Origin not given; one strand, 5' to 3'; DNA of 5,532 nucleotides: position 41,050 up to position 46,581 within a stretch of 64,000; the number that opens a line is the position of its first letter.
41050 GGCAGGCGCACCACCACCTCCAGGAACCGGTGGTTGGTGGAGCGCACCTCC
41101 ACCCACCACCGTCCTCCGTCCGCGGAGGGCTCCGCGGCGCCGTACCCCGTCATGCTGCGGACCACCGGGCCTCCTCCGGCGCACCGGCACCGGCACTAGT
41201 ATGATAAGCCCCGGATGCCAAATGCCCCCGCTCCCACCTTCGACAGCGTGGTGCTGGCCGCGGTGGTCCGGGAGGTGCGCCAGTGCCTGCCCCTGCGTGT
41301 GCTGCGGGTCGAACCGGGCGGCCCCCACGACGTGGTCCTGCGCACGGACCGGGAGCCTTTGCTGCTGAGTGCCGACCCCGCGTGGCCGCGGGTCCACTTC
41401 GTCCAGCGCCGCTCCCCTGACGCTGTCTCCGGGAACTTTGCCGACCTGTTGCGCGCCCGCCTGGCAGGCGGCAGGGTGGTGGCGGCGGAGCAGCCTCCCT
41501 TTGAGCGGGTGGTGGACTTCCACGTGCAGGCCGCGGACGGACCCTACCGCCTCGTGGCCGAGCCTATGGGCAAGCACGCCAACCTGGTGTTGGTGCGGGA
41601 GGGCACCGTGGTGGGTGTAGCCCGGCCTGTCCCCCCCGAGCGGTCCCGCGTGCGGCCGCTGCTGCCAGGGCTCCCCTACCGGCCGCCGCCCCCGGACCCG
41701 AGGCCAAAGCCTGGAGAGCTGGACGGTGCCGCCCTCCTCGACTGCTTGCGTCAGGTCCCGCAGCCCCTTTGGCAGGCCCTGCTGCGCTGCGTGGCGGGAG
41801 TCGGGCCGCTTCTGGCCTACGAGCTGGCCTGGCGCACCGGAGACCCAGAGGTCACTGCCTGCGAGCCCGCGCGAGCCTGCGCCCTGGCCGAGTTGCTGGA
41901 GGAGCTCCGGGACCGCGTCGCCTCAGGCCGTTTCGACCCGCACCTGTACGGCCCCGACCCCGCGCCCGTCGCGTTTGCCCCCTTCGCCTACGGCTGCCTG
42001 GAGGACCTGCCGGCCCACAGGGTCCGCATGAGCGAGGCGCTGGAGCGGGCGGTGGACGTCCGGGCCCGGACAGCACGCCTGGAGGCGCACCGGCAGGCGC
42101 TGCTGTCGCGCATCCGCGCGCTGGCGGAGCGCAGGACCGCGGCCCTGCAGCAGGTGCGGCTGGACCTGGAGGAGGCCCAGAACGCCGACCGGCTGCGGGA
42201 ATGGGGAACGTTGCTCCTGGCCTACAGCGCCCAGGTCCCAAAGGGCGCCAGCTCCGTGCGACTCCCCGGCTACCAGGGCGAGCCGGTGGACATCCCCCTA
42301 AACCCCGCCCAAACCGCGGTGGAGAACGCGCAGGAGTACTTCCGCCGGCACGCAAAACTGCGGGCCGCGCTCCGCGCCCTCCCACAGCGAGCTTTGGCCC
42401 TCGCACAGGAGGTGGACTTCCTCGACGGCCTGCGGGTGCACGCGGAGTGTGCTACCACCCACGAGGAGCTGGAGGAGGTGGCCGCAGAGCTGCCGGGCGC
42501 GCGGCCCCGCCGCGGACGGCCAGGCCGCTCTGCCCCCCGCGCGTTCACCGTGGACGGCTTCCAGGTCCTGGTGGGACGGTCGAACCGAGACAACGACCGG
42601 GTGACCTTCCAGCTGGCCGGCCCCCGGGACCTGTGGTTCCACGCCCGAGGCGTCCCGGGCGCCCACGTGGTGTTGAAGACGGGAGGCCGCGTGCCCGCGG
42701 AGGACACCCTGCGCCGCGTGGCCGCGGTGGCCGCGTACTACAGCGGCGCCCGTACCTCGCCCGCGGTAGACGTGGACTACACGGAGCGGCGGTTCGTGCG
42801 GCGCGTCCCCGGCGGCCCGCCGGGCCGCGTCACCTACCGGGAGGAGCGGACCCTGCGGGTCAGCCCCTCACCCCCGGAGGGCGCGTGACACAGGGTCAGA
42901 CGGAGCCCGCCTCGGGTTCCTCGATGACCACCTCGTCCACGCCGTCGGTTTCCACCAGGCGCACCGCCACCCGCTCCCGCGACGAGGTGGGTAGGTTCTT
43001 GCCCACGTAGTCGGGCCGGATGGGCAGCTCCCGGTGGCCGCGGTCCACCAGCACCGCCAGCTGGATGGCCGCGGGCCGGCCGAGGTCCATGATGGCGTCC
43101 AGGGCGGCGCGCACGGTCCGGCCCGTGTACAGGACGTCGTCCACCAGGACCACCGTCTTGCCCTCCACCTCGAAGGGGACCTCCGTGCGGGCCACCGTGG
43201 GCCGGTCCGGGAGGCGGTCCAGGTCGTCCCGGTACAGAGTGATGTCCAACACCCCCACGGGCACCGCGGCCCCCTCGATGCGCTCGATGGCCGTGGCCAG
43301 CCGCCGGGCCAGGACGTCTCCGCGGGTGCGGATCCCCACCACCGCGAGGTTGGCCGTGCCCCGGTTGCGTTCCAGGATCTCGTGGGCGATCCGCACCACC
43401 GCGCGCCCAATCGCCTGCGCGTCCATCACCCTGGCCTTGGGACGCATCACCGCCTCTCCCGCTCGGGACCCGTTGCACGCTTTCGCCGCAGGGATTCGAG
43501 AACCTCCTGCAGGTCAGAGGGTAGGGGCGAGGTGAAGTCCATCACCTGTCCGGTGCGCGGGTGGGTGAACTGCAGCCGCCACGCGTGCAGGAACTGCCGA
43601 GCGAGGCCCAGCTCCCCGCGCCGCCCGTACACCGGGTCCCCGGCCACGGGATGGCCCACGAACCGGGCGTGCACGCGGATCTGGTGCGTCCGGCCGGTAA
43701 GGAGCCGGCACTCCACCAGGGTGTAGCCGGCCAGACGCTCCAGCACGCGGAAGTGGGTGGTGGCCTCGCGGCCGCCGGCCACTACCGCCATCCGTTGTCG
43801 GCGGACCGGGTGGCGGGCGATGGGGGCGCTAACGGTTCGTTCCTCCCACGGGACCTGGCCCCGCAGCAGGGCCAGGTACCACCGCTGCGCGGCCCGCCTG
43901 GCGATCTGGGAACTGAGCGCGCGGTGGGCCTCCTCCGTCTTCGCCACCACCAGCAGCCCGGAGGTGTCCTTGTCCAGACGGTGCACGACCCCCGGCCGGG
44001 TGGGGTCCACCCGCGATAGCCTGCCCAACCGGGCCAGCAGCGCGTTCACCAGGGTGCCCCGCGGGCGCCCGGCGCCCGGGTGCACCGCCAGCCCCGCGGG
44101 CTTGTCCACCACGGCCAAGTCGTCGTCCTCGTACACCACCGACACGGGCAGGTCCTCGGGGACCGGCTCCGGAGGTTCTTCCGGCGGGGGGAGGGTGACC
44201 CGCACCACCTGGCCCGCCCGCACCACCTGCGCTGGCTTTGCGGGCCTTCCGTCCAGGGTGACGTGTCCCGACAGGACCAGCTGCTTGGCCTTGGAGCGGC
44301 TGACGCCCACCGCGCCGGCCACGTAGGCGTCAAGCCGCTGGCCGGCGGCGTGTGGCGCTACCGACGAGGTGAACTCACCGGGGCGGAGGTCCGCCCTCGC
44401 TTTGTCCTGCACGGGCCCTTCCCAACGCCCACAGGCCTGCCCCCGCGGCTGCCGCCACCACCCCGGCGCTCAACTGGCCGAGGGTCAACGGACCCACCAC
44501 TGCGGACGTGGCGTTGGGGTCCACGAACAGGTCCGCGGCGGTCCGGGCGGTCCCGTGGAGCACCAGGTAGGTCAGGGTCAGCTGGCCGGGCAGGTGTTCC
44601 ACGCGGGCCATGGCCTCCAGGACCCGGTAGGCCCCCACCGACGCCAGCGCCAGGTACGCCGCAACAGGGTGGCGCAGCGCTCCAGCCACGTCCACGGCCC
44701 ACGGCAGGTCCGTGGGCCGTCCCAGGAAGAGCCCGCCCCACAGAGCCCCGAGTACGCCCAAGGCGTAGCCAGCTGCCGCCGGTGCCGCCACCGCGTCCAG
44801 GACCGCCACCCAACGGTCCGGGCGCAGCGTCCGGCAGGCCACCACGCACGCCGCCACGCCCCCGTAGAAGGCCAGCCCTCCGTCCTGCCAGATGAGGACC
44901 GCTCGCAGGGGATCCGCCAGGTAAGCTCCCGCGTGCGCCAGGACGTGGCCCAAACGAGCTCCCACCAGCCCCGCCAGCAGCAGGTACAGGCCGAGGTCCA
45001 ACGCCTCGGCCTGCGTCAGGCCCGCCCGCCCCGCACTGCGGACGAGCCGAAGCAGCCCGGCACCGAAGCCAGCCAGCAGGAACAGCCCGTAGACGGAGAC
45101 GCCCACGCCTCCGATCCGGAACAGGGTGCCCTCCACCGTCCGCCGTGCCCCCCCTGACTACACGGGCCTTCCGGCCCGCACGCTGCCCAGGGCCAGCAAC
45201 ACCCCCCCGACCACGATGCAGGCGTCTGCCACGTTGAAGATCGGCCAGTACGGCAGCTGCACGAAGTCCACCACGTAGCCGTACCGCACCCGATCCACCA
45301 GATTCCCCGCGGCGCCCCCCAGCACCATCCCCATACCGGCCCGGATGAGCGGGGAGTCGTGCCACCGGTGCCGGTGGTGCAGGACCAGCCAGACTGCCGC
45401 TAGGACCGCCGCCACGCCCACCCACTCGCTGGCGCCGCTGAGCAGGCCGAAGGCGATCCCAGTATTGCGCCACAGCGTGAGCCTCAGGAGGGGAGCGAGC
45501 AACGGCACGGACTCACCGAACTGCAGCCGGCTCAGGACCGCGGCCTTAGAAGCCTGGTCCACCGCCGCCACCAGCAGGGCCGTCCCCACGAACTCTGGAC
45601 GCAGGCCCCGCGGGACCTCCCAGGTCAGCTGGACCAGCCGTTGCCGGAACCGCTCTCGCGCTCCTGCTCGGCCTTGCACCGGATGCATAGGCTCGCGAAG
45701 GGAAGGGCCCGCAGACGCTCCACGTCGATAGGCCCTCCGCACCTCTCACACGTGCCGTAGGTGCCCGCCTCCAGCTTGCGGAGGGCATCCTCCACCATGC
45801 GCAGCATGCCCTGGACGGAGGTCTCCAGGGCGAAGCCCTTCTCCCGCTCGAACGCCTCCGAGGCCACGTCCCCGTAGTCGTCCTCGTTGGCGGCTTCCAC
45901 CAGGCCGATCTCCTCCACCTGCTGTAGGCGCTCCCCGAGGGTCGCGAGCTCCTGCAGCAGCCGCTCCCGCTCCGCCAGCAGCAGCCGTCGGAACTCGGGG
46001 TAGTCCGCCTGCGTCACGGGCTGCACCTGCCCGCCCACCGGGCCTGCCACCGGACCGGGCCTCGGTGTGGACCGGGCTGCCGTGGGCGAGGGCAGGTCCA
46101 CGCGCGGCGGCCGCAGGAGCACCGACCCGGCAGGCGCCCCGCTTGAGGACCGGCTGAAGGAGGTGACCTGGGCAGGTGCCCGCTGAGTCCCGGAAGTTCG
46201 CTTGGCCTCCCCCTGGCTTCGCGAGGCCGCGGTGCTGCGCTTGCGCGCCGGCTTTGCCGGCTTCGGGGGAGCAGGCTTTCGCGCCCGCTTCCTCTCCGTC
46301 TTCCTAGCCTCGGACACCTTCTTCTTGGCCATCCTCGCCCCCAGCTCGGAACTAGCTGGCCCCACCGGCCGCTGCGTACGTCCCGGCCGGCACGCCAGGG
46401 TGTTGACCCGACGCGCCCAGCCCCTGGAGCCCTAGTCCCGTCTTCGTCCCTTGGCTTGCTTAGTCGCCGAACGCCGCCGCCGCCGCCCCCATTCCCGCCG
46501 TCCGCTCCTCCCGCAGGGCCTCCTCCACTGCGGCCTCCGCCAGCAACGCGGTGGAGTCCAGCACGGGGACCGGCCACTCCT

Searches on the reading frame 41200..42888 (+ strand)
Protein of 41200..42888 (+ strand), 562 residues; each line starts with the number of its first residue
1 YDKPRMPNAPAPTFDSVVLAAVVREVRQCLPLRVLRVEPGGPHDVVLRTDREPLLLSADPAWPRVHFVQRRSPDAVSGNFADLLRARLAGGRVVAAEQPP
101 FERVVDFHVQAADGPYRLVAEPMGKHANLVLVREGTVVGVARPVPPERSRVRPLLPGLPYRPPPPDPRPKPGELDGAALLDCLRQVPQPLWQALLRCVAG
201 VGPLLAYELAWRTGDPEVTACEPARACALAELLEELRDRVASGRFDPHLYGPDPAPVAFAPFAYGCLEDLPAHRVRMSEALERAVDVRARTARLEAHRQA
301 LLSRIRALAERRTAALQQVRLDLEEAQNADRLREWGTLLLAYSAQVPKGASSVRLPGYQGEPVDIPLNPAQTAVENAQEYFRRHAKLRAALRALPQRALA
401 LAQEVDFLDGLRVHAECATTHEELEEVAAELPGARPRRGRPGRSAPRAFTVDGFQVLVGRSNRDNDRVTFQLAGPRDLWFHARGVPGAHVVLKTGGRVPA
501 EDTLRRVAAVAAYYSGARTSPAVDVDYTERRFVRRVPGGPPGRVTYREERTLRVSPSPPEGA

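Call 72: search_protein_families(library=pfam, proteins=[window:41200-42888:+], max_evalue=0.00001)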
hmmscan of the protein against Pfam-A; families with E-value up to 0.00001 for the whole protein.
window:41200-42888:+ (562 aa): 2 families
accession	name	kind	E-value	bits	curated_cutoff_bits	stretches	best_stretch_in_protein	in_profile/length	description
PF05833.16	NFACT_N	-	8.1e-80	269.2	31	1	15-431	1-437/456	NFACT N-terminal and middle domains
PF05670.18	NFACT-R_1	-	8.9e-07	29.9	29.8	1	450-537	7-97/112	NFACT protein RNA binding domain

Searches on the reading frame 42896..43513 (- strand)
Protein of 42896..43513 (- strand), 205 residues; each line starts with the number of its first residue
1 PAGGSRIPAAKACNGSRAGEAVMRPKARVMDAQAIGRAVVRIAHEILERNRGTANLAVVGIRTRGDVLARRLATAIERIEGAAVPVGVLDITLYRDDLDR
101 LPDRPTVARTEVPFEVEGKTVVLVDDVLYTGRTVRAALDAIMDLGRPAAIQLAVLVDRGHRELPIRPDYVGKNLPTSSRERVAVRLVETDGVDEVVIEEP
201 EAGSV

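Call 72: search_protein_families(library=pfam, proteins=[window:42896-43513:-], max_evalue=0.00001)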
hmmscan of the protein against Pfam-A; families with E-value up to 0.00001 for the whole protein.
window:42896-43513:- (205 aa): 1 family
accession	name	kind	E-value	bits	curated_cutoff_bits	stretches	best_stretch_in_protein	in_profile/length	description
PF00156.33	Pribosyltran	-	4.6e-22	78.4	26.3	1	31-174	7-143/158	Phosphoribosyl transferase domain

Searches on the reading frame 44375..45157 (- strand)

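Call 72: search_protein_families(library=pfam, proteins=[window:44375-45157:-], max_evalue=0.00001)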
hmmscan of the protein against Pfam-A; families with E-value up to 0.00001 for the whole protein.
window:44375-45157:- (260 aa): 1 family
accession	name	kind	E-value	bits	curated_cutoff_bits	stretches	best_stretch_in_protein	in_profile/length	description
PF01790.23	LGT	-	2.6e-32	112.5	24.9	1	12-242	3-238/240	Prolipoprotein diacylglyceryl transferase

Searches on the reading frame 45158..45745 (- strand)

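Call 72: search_protein_families(library=pfam, proteins=[window:45158-45745:-], max_evalue=0.00001)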
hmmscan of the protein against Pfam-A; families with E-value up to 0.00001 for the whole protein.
window:45158-45745:- (195 aa): 1 family
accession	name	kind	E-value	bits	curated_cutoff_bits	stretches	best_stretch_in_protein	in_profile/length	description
PF01252.23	Peptidase_A8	-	6.4e-36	124.1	25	1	56-188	2-140/142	Signal peptidase (SPase) II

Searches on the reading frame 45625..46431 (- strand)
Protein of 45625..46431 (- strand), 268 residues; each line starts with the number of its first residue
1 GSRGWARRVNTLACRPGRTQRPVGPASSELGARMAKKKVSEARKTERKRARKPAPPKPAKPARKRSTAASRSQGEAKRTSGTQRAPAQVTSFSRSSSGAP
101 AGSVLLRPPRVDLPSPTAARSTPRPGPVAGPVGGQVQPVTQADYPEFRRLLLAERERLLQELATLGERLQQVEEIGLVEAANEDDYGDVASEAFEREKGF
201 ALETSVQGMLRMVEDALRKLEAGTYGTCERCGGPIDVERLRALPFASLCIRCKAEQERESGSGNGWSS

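Call 72: search_protein_families(library=pfam, proteins=[window:45625-46431:-], max_evalue=0.00001)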
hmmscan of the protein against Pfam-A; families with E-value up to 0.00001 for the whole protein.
window:45625-46431:- (268 aa): 1 family
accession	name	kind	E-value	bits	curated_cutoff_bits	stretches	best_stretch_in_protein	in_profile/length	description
PF01258.23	zf-dskA_traR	-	7.5e-13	48.7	24.9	1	223-258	1-36/36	Prokaryotic dksA/traR C4-type zinc finger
